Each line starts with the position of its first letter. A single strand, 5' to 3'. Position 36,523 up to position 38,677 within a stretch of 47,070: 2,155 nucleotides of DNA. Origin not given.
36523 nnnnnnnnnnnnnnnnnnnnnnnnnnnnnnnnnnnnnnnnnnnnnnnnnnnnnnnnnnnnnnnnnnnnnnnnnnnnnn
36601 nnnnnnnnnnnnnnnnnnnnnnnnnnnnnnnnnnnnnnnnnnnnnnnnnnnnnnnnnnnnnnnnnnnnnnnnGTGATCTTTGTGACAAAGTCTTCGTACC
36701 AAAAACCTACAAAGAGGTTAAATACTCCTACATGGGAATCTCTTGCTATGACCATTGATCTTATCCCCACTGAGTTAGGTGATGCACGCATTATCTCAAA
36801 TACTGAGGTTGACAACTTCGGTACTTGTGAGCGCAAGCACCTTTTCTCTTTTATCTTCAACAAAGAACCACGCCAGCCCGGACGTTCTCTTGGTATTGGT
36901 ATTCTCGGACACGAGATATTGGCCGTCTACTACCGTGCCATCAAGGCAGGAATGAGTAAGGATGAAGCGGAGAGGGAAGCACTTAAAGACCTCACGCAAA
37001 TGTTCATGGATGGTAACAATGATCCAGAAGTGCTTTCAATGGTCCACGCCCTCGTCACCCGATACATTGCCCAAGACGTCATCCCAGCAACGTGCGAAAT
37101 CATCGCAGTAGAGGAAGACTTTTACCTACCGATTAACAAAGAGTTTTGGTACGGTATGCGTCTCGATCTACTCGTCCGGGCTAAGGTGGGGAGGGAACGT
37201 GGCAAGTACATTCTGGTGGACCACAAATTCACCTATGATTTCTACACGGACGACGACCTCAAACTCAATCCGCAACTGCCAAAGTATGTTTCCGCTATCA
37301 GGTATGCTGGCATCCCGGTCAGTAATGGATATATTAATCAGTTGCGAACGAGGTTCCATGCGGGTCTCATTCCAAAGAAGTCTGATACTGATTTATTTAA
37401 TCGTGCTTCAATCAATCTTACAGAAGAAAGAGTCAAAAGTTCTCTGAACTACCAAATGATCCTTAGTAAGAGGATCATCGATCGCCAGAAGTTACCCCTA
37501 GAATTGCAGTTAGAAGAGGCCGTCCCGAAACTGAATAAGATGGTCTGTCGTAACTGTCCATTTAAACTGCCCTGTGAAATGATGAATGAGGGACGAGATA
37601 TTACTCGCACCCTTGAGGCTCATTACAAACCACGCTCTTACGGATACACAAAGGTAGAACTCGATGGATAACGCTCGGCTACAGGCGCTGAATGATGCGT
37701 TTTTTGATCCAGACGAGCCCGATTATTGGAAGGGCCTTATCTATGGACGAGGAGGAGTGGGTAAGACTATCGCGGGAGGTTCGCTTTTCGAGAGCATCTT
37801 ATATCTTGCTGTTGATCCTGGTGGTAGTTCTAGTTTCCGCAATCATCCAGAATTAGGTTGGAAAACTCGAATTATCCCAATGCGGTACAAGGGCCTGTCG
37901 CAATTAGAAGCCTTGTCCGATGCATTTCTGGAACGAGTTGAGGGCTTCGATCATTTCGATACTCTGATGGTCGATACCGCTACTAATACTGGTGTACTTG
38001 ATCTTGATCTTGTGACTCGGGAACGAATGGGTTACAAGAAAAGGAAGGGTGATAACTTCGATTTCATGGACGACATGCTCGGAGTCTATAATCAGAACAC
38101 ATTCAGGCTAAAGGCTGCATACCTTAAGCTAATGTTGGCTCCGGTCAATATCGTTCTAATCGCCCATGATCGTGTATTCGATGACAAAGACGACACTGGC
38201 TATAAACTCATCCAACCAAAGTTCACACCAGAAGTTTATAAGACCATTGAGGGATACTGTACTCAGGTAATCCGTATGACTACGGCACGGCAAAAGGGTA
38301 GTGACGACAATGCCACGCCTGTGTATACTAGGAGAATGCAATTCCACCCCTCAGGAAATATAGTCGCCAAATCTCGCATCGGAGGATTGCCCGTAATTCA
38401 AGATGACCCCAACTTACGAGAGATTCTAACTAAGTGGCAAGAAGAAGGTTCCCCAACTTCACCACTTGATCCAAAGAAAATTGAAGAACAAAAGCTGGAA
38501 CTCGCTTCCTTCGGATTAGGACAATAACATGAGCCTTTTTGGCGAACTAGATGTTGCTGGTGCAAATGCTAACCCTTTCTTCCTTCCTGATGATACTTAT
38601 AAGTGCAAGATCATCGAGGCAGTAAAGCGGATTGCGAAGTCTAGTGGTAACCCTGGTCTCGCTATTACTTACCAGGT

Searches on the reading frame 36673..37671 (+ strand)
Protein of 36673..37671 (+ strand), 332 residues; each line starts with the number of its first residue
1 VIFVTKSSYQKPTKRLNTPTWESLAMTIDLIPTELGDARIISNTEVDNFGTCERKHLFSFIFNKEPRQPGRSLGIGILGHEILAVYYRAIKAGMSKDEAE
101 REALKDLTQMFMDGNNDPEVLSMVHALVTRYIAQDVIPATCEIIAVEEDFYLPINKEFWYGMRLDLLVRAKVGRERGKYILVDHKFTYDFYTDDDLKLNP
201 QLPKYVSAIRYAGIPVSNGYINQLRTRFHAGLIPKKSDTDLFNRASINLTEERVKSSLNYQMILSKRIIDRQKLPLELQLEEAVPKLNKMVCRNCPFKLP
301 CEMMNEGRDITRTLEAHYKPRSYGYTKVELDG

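Call 10: search_protein_families(library=phrogs, proteins=[window:36673-37671:+])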
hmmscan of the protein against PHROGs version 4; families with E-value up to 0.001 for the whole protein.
window:36673-37671:+ (332 aa): 1 family
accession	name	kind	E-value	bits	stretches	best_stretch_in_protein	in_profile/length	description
phrog_1218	-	DNA, RNA and nucleotide metabolism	4.9e-23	83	1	36-261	5-243/364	exonuclease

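Call 11: search_protein_families(library=pfam, proteins=[window:36673-37671:+])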
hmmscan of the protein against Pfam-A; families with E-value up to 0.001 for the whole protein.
window:36673-37671:+ (332 aa): 1 family
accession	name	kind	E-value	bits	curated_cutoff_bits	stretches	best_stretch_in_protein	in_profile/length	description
PF12705.13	PDDEXK_1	-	4.7e-08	33.7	22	1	41-301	2-246/247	PD-(D/E)XK nuclease superfamily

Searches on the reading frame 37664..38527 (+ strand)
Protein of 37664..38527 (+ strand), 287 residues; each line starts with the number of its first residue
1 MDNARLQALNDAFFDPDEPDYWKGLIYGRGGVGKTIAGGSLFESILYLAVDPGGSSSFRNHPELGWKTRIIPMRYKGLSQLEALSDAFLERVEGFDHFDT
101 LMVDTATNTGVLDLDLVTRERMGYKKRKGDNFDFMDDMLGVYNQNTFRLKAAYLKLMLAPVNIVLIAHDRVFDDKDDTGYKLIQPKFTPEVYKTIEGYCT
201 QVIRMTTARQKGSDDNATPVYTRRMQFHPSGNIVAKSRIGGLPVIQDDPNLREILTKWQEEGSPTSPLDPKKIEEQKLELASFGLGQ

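Call 103: search_protein_families(library=phrogs, proteins=[window:37664-38527:+], max_evalue=0.01)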
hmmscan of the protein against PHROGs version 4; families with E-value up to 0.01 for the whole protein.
window:37664-38527:+ (287 aa): 1 family
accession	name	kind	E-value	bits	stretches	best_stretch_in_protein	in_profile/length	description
phrog_124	-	DNA, RNA and nucleotide metabolism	6.2e-29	102.5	1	19-271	41-270/382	Sak4-like ssDNA annealing protein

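Call 104: search_protein_families(library=pfam, proteins=[window:37664-38527:+], max_evalue=0.01)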
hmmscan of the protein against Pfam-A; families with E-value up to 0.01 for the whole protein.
window:37664-38527:+ (287 aa): 1 family
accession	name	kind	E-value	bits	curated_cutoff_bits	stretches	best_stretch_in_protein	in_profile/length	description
PF13479.12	AAA_24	-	3.6e-14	53.5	27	1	22-238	3-194/195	AAA domain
